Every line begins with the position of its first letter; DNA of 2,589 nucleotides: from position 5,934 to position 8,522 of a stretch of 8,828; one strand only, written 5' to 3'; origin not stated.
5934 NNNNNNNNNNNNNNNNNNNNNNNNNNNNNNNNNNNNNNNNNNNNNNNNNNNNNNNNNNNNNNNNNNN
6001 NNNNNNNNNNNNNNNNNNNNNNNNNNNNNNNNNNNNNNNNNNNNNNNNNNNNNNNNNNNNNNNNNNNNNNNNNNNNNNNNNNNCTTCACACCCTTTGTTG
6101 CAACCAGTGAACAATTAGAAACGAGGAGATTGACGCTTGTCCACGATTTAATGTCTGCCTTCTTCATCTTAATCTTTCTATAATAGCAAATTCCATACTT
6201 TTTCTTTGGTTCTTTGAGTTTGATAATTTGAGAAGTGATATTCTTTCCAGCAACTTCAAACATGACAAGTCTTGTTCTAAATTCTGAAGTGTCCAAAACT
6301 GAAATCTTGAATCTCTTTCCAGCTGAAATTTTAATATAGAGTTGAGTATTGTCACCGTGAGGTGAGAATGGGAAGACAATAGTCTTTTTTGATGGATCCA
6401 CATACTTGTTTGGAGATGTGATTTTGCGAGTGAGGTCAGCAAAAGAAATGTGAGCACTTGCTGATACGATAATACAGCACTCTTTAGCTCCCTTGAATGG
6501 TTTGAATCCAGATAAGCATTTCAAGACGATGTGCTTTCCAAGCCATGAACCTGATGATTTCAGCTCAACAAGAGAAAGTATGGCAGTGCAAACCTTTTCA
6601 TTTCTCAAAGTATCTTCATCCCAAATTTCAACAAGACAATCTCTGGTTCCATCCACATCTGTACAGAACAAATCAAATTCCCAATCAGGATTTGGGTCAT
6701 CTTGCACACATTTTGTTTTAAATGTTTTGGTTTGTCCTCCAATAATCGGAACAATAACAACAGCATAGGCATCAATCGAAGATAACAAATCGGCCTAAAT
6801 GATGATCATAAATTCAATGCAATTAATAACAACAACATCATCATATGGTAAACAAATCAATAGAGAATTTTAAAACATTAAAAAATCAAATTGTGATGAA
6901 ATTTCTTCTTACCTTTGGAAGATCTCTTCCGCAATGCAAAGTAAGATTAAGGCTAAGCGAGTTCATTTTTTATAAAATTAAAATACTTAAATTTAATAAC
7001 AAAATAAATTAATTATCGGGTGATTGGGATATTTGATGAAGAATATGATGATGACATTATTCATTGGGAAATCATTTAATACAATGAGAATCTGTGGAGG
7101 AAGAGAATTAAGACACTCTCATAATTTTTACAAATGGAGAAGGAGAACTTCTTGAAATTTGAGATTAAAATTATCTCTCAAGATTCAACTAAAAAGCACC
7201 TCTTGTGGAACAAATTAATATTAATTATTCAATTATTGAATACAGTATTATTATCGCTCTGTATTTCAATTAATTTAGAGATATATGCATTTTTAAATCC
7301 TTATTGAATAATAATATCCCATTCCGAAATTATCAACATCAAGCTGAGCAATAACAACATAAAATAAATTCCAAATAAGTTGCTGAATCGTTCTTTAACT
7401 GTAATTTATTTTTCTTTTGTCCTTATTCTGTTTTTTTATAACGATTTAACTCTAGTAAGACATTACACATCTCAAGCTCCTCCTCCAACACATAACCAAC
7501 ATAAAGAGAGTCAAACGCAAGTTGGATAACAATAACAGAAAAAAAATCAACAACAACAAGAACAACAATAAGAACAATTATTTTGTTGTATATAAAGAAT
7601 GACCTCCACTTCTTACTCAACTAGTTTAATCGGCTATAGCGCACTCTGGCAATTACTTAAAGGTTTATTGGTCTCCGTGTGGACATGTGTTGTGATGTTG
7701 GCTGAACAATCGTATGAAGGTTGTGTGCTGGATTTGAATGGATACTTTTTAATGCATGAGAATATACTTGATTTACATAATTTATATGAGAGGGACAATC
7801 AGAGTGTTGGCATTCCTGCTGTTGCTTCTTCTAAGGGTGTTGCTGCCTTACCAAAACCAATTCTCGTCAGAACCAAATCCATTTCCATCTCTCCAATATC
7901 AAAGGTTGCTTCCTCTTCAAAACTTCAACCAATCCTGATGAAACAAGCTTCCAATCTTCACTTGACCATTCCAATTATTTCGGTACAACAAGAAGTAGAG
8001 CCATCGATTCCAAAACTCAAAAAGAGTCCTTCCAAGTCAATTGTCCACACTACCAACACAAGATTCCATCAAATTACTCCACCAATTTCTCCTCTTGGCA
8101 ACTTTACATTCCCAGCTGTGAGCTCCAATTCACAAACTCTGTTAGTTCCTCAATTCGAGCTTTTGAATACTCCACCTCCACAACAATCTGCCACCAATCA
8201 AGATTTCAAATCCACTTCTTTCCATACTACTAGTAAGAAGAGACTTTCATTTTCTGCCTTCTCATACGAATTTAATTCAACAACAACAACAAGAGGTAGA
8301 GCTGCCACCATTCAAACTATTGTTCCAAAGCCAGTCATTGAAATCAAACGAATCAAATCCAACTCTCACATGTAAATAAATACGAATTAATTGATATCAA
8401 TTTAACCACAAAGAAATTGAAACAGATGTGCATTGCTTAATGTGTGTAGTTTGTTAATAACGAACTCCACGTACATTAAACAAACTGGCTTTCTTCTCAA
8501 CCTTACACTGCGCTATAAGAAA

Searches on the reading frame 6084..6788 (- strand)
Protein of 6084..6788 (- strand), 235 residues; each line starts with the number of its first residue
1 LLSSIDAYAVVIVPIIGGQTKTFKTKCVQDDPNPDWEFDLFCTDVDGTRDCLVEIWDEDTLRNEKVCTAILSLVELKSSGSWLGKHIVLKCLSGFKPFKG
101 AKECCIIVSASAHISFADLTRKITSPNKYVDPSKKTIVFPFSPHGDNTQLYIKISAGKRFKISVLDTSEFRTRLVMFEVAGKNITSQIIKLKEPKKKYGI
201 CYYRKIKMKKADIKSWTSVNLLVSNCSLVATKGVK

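Call 17: search_protein_families(library=pfam, max_evalue=0.1, proteins=[window:6084-6788:-])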
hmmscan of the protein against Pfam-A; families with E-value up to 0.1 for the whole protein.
seq(235 aa): 1 family
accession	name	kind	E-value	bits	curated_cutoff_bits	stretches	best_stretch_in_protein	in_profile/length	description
PF00168.36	C2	-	5.7e-06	26.9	22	1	3-78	20-94/104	C2 domain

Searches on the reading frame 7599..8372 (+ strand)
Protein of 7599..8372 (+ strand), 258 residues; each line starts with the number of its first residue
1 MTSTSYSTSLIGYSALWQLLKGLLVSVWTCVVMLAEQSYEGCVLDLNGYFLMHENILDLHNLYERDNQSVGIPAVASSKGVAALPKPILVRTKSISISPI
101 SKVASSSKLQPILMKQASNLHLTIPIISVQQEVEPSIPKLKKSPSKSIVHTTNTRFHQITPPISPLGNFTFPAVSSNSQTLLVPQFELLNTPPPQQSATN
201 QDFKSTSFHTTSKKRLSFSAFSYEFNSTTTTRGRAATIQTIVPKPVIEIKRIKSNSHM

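Call 15: find_encoding_contigs(protein=window:7599-8372:+, flank=10000, max_places=4)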
Protein window:7599-8372:+ (258 aa): no gene with exactly this product is on record in the collection.
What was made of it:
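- Tried and rejected: An exact look-up of the neighbouring 258-aa ORF found no record (call 15).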

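Call 17: search_protein_families(library=pfam, max_evalue=0.1, proteins=[window:7599-8372:+])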
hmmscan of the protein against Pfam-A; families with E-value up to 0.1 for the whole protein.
window:7599-8372:+ (258 aa): 0 families
